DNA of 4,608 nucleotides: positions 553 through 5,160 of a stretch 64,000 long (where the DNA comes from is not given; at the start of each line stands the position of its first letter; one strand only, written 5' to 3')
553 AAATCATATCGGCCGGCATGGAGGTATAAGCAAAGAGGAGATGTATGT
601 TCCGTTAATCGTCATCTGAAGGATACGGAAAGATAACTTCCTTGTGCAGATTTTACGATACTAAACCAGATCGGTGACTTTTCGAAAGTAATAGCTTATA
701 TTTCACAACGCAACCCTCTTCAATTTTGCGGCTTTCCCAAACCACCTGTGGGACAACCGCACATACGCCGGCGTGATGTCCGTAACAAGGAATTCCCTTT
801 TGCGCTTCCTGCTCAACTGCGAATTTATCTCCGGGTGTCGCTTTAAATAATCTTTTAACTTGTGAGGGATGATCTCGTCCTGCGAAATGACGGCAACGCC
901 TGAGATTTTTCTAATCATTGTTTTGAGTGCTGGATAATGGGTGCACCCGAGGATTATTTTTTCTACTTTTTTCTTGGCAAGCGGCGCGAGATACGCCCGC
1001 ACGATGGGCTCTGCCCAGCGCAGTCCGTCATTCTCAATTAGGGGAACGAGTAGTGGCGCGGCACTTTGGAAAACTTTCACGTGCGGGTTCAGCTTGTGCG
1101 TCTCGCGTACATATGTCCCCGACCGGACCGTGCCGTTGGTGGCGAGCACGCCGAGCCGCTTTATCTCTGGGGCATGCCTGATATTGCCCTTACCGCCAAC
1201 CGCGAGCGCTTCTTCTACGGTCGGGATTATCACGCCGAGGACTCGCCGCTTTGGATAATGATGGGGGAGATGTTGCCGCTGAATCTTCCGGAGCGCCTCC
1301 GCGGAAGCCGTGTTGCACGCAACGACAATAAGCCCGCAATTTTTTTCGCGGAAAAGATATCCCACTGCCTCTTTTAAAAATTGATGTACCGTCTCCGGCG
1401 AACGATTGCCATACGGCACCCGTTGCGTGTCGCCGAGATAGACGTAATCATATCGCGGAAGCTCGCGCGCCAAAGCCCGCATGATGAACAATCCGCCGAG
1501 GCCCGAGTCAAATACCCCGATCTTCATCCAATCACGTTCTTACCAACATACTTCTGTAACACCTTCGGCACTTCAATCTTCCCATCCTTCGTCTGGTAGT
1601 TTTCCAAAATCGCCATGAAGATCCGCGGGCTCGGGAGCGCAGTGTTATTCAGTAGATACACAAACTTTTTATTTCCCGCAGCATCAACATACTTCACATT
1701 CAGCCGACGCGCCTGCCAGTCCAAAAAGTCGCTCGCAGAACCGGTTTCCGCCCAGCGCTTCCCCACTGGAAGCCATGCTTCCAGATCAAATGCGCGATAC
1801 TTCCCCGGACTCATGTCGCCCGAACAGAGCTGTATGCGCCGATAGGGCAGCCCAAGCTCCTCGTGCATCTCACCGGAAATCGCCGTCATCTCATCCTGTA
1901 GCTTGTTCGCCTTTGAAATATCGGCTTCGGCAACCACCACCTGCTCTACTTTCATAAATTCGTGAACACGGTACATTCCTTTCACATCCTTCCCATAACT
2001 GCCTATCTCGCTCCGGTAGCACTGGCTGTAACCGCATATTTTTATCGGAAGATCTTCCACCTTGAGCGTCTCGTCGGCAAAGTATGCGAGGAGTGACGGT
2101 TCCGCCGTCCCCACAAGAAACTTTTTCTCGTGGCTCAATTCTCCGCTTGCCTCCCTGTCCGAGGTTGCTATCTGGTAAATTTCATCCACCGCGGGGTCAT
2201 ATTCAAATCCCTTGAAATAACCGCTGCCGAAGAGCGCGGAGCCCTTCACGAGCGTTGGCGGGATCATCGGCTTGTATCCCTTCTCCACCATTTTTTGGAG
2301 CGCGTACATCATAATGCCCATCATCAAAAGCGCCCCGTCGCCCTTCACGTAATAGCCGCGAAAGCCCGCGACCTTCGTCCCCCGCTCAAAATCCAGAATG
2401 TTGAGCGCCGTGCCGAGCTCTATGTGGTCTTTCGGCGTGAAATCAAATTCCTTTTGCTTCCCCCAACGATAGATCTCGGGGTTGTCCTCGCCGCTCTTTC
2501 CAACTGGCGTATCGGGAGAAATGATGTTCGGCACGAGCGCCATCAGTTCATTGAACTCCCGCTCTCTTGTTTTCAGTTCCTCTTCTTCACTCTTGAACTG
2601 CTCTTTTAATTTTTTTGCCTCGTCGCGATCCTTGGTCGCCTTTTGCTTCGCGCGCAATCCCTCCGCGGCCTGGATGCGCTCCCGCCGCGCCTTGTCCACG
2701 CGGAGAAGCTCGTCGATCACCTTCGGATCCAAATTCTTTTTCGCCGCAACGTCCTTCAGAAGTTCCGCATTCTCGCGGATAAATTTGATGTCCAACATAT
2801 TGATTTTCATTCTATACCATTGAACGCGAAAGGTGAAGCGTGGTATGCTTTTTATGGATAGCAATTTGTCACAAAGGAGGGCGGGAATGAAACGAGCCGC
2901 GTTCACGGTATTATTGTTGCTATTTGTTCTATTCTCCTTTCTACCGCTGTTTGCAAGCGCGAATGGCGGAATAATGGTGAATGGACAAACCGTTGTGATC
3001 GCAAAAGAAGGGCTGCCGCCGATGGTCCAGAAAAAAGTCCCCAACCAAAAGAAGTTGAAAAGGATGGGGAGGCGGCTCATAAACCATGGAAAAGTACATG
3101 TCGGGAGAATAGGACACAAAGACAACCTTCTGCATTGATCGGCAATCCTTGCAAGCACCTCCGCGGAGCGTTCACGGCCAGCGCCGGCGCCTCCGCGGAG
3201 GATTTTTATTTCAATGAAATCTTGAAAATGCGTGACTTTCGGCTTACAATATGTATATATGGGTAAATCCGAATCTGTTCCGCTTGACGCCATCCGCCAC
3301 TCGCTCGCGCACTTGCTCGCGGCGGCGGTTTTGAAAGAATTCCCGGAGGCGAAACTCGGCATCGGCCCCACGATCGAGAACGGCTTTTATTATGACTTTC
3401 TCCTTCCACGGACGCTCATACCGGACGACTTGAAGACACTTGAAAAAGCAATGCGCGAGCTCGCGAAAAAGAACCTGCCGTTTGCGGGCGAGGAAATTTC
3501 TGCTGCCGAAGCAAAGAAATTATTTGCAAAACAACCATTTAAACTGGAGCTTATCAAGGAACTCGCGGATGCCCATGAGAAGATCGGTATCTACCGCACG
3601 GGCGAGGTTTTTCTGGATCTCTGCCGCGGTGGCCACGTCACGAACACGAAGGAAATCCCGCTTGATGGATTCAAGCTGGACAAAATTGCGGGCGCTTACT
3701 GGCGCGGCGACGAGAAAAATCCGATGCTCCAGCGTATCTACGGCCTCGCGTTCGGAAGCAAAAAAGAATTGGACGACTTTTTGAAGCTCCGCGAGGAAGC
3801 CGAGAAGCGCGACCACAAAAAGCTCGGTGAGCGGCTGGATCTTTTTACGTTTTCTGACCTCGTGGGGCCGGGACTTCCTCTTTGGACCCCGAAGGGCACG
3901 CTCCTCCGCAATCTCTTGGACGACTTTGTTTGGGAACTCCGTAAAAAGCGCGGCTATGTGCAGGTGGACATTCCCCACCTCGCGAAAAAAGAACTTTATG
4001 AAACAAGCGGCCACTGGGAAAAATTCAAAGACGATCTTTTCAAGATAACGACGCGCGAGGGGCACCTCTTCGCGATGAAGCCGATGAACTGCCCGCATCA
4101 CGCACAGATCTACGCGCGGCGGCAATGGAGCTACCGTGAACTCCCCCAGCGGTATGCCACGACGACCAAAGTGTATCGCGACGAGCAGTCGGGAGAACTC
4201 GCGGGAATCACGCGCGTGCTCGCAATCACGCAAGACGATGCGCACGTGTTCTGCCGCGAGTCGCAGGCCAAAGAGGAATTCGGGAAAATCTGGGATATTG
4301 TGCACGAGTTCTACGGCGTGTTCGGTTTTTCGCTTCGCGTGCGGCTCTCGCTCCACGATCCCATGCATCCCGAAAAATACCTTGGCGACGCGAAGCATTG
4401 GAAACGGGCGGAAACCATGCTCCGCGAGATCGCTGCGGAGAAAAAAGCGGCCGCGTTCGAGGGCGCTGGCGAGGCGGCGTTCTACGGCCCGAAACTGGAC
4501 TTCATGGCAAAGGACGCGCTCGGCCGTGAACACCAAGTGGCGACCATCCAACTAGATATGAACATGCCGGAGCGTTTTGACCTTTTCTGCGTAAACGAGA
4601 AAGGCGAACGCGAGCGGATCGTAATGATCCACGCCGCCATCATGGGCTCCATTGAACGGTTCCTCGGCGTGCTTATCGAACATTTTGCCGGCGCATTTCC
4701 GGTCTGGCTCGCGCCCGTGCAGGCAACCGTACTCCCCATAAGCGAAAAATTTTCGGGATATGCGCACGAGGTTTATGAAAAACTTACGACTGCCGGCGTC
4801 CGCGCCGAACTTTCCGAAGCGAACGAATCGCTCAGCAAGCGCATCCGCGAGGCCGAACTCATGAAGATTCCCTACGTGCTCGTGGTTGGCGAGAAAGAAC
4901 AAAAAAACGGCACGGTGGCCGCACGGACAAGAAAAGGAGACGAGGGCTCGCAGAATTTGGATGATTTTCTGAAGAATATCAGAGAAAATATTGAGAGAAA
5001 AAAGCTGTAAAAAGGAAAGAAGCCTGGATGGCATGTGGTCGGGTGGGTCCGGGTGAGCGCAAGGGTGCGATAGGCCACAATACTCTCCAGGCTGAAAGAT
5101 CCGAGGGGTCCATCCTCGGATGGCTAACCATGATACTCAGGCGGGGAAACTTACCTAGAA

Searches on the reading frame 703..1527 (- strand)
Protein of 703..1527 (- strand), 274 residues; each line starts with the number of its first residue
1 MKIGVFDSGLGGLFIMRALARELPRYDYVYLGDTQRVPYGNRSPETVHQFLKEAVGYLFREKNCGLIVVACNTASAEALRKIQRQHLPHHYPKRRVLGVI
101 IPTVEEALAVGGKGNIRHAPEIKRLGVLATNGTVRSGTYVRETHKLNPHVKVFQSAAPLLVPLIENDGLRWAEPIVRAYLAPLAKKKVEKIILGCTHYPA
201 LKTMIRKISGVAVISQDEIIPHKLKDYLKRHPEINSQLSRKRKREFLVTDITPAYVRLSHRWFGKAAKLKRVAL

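Call 92: search_protein_families(library=pfam, proteins=[window:703-1527:-], max_evalue=0.0001)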
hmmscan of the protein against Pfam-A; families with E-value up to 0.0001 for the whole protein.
window:703-1527:- (274 aa): 1 family
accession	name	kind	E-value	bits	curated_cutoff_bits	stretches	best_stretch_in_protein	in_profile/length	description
PF01177.27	Asp_Glu_race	-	6.4e-14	52.7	31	1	17-215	14-202/211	Asp/Glu/Hydantoin racemase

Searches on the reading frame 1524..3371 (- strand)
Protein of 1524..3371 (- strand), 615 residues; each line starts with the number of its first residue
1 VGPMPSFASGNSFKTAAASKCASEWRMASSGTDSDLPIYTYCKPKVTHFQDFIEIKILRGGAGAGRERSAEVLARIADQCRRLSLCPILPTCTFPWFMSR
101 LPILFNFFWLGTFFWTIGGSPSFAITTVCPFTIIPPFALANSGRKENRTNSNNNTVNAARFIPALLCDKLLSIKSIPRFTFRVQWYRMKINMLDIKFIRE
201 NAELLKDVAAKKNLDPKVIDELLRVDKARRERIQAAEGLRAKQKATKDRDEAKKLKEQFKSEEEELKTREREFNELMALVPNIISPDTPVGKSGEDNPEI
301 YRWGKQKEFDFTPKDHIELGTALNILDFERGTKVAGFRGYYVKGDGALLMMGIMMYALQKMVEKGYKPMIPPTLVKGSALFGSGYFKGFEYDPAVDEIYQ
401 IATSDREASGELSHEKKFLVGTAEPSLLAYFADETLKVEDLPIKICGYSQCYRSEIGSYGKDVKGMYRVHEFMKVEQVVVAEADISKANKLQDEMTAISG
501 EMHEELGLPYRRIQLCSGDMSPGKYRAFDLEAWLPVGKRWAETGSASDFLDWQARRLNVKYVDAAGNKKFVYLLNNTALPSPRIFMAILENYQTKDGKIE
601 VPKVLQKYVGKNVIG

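Call 92: search_protein_families(library=pfam, proteins=[window:1524-3371:-], max_evalue=0.0001)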
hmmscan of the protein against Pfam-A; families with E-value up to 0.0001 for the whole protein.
window:1524-3371:- (615 aa): 2 families
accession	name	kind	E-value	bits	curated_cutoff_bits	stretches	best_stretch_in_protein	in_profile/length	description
PF00587.30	tRNA-synt_2b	-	3.1e-27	96.2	29.3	1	415-592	9-179/179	tRNA synthetase class II core domain (G, H, P, S and T)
PF02403.27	Seryl_tRNA_N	-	5.1e-12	46.4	28.2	1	192-246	1-55/108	Seryl-tRNA synthetase N-terminal domain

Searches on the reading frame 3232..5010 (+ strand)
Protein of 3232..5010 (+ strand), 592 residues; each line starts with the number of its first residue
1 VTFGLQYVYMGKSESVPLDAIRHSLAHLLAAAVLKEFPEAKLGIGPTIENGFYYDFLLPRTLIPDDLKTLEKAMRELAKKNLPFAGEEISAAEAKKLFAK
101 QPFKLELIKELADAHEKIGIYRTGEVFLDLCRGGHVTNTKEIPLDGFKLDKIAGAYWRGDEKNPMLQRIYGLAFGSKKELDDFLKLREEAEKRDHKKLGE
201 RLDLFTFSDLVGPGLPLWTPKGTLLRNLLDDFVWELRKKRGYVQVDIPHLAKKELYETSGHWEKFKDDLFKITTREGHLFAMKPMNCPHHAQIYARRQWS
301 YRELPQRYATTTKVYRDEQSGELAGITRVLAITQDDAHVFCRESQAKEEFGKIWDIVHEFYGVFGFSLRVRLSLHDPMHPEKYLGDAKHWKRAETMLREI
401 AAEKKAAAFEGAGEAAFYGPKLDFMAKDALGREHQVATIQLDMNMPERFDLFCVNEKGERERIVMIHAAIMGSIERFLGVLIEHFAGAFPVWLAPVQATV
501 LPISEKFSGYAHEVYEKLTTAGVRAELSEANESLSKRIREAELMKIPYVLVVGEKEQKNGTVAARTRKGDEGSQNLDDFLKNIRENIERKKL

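Call 92: search_protein_families(library=pfam, proteins=[window:3232-5010:+], max_evalue=0.0001)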
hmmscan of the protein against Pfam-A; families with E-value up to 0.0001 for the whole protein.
window:3232-5010:+ (592 aa): 3 families
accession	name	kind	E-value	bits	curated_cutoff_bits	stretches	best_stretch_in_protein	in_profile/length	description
PF00587.30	tRNA-synt_2b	-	8.6e-42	143.6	29.3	1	270-485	1-179/179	tRNA synthetase class II core domain (G, H, P, S and T)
PF03129.25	HGTP_anticodon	-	3e-22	79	21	1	497-585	1-93/94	Anticodon binding domain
PF07973.19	tRNA_SAD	-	4e-12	46.4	24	1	119-170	2-44/44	Threonyl and Alanyl tRNA synthetase second additional domain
